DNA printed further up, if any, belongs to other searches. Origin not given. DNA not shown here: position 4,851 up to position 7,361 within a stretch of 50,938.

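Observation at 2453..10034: Glycyl-radical-enzyme locus whose partner enzymes are of the cyclitol / keto-sugar type: candidate undescribed anaerobic pathway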

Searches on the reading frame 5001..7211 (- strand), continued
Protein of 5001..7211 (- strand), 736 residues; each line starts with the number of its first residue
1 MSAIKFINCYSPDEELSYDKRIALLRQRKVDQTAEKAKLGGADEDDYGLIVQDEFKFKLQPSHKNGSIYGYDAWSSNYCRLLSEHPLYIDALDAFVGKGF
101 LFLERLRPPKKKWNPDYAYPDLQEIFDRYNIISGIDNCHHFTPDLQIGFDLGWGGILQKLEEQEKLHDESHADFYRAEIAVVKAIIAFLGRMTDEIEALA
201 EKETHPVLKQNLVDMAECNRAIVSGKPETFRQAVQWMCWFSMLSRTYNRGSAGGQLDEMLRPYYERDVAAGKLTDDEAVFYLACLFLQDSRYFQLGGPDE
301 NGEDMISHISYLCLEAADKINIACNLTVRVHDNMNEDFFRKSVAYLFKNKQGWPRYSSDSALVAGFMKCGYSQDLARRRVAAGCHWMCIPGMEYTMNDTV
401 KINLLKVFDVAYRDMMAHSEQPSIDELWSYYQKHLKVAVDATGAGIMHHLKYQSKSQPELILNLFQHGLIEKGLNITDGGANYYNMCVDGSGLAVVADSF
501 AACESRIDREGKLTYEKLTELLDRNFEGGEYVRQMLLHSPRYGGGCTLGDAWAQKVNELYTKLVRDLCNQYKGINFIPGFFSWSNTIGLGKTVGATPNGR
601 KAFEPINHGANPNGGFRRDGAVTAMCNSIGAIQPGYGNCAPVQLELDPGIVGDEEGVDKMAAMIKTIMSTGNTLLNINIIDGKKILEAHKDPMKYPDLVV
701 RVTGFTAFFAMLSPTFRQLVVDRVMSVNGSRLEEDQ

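Call 32: search_solved_structures(query=window:5001-7211:-, max_evalue=1e-45, show_alignments=3)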
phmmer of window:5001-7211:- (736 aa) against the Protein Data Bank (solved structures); distinct sequences matched with E-value up to 1e-45: 19.
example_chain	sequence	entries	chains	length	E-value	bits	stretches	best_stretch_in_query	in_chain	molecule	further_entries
2f3o_A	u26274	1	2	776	3.3e-54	187.4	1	160-724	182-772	pyruvate formate-lyase 2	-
8yjo_A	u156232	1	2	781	2.5e-52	181.1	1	152-723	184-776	Probable dehydratase PflD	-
9f3w_A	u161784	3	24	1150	2.1e-51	178.1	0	165-724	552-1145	Choline trimethylamine-lyase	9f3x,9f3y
7vua_A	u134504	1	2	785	4.5e-51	177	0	292-725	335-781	HplG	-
6vxc_A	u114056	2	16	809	6.2e-50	173.2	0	292-724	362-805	Trans-4-hydroxy-L-proline dehydratase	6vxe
8iof_A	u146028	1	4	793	1.1e-48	169.2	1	154-724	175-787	Benzylsuccinate synthase alpha subunit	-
5ymr_B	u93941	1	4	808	5.7e-48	166.7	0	170-721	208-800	Formate acetyltransferase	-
6lon_B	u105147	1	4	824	6e-48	166.7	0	173-724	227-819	PFL2/glycerol dehydratase family glycyl radical enzyme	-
1r8w_A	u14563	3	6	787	6.1e-47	163.3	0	142-723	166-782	glycerol dehydratase | B12-independent glycerol dehydratase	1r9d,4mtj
7kq3_A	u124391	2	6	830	2.5e-46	161.3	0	294-721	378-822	Isethionate sulfite-lyase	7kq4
5i2a_A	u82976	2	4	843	2.7e-46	161.2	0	530-724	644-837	Diol-dehydratase | Diol dehydratase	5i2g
5fav_A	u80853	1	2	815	5e-46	160.3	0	159-725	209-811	Choline trimethylamine-lyase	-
9ht9_A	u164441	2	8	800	5.4e-46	160.2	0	168-725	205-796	Choline trimethylamine-lyase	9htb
9r0v_A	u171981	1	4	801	5.4e-46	160.2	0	168-725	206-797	Choline trimethylamine-lyase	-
6vue_A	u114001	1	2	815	6e-46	160.1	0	168-725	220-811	Choline trimethylamine-lyase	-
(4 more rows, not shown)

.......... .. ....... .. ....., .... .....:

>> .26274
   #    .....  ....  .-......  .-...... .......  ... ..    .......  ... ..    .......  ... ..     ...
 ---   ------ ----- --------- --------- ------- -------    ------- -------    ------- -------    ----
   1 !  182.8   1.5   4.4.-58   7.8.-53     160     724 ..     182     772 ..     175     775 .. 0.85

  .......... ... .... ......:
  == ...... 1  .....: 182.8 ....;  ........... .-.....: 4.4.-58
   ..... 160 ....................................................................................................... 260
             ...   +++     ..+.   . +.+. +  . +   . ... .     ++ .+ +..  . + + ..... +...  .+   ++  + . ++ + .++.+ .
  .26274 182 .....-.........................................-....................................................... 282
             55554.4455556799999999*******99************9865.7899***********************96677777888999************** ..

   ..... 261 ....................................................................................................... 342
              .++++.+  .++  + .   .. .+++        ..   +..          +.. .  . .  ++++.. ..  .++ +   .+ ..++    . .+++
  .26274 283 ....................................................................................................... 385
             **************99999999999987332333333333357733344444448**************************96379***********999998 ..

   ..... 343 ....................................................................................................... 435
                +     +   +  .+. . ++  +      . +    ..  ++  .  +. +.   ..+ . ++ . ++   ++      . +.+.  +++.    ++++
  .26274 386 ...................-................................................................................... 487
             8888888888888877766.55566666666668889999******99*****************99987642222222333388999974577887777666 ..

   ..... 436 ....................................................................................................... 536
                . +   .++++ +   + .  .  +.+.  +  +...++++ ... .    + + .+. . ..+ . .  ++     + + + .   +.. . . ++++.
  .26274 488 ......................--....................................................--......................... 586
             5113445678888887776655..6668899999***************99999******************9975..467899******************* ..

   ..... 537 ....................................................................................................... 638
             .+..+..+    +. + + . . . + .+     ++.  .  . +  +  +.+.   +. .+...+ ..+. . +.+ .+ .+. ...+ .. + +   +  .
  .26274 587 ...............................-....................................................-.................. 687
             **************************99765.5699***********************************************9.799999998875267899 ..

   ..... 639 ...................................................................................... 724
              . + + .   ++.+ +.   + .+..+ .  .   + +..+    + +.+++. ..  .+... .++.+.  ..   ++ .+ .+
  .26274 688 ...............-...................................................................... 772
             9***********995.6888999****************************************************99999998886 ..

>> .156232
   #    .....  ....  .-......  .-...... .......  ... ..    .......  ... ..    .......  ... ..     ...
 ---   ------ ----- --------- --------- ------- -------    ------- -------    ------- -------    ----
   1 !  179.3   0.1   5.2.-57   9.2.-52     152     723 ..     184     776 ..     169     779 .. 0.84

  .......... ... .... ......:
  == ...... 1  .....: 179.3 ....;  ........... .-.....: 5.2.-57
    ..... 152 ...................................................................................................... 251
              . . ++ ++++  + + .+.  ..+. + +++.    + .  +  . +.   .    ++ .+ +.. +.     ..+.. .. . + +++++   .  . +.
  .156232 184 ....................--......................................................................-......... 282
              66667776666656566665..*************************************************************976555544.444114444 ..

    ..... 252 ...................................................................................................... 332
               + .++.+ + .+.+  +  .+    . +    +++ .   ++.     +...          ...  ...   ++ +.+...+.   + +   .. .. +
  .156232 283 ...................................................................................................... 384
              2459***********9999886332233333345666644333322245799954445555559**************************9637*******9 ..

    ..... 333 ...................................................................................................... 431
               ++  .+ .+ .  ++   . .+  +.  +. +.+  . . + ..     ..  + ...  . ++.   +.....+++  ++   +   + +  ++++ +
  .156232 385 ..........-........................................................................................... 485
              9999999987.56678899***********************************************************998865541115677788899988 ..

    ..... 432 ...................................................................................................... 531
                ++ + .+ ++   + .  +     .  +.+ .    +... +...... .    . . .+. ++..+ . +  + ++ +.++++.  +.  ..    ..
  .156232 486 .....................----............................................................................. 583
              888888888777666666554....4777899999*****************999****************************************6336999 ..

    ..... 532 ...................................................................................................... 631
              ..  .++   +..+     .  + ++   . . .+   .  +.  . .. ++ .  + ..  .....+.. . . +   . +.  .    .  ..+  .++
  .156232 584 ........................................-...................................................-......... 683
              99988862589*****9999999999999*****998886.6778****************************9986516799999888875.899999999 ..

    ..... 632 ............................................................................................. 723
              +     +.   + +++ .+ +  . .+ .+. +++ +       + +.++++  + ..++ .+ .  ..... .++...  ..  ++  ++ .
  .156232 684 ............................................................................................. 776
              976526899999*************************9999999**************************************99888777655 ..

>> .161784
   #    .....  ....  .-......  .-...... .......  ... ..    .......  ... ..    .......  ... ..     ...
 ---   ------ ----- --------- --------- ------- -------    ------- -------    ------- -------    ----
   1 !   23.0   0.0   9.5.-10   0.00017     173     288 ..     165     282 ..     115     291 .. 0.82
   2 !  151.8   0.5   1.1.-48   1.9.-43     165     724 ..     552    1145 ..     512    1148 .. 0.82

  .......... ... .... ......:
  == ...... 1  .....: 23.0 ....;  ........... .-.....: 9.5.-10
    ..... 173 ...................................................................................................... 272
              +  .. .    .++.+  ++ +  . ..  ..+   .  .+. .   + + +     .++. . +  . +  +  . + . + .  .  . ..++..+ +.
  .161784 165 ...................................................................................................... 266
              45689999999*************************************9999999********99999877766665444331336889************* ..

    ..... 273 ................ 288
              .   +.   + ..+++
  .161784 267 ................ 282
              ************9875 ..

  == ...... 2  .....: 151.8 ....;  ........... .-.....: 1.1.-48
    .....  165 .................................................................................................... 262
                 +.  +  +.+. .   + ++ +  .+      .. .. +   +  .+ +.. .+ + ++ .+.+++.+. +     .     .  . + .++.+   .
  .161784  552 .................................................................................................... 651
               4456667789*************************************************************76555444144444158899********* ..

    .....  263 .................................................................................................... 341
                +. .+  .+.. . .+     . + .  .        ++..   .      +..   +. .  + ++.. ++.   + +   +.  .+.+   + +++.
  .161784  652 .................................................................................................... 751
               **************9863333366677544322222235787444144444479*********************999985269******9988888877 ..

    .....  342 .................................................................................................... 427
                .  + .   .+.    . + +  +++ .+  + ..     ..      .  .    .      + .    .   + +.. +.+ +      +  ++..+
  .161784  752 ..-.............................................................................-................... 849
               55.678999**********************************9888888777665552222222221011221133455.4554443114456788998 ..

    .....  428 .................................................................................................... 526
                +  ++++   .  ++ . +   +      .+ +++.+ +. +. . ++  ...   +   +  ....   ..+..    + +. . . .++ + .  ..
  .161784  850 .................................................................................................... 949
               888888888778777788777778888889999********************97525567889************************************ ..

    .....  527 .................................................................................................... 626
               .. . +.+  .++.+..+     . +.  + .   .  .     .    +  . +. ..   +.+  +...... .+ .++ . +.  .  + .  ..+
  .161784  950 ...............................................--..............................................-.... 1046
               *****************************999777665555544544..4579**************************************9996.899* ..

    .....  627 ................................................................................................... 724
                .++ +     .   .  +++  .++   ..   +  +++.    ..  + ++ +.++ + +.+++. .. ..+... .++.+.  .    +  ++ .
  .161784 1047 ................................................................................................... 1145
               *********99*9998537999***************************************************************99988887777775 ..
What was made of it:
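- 5001..7211 (-): Glycyl radical enzyme (736 aa) of a new 'CxW' clade. Gly704 sits in RVTGF. The catalytic Cys384 sits in the loop AAG-C-H-W-MCIPG. Alignments to 2f3o, PflD and CutC place C384 on the catalytic Cys and W386 on the Glu of CXE (call 32).
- On Glycyl radical enzyme superfamily (PFL-like division): C384 aligns with the catalytic Cys of 2f3o, PflD and CutC (call 32).
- On GRE 1,2-eliminases and GRE isomerases: Trp occupies the Glu column in alignments to 2f3o, PflD and CutC (call 32).
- Closest known: GRE isomerases YbiW and PflD. Same: The Cys loop, the Gly loop and Asp398 align (call 32).
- Residue-level alignments put W386 where CXE has Glu (call 32). Asp398 aligns with the conserved Asp of PflD and 2f3o (call 32).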

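Call 37: search_protein_representatives(protein=window:5001-7211:-)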
Query: 736 residues. Proteins with E-value up to 0.001 (for the whole library): 4357; up to 1e-10: 2688; up to 1e-30: 947. The best 150 are listed.
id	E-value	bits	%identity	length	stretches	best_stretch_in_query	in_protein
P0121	7.3e-259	877.3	53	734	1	6-726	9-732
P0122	1.0e-230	784.2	72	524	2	351-729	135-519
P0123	5.5e-205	699.1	45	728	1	16-726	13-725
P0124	2.5e-199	680.4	46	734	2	18-424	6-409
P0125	1.5e-184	631.5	43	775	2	104-726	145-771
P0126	6.8e-184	629.4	56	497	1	234-726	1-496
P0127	1.6e-183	628.1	42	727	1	17-725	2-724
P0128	1.9e-180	618.0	43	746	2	56-725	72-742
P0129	4.4e-175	600.3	44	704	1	31-725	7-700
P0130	4.1e-166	570.6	39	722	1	15-726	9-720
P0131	5.3e-166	570.2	40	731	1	19-725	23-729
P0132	7.5e-161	553.2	40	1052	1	14-730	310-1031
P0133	1.5e-150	519.1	38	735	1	43-726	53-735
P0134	1.9e-149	515.5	38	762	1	39-725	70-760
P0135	6.7e-124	431.0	44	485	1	16-487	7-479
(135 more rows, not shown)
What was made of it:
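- Full-length relatives lie at 38-53% identity, whereas the PDB search above places solved GREs at 187 bits or less (call 37).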
